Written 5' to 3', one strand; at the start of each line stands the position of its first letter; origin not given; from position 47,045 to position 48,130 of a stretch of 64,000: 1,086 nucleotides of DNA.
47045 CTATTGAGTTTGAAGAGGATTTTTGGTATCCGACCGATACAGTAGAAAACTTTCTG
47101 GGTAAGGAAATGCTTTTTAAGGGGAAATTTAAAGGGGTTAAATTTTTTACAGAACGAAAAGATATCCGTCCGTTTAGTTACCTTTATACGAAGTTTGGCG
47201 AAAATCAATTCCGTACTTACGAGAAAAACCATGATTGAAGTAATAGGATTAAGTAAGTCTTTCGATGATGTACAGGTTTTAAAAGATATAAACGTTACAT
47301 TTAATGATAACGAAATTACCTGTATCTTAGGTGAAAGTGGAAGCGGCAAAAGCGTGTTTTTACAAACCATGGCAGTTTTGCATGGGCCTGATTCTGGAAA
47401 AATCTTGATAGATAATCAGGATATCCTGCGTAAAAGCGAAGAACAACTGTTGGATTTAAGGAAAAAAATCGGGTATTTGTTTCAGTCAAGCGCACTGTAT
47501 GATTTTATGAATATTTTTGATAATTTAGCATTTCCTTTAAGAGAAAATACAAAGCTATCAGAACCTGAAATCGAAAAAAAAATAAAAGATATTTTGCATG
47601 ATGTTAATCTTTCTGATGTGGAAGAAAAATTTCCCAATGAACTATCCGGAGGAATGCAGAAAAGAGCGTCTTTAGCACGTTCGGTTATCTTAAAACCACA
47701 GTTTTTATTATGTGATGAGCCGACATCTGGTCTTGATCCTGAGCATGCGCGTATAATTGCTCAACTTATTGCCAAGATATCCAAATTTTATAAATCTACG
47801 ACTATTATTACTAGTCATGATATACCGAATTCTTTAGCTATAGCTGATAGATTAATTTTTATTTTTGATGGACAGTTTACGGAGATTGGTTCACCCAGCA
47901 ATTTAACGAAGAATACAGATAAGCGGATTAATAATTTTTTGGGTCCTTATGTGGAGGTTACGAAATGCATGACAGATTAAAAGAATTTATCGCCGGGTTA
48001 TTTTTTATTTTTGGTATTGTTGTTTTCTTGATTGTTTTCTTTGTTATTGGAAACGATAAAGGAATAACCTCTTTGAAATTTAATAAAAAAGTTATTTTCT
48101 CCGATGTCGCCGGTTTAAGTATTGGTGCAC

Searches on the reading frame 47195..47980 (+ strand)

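Call 11: search_protein_families(library=pfam, proteins=[window:47195-47980:+])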
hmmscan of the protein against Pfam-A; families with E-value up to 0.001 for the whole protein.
window:47195-47980:+ (261 aa): 6 families
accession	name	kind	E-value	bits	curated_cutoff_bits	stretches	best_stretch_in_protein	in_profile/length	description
PF00005.33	ABC_tran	-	9.1e-33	114.2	25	1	29-178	1-137/137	ABC transporter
PF13304.12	AAA_21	-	6.5e-11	43.3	27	1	105-212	175-301/304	AAA domain, putative AbiEii toxin, Type IV TA system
PF02463.25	SMC_N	-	2.5e-06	27.5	40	1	37-223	22-211/220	RecF/RecN/SMC N terminal domain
PF13175.12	AAA_15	-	1.9e-05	24.9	32.1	1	29-246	14-184/374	AAA ATPase domain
PF00503.26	G-alpha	-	0.00073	19.2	48.8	1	43-241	25-161/333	G-protein alpha subunit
PF05729.18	NACHT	-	0.00074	19.8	26.7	0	41-62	2-23/167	NACHT domain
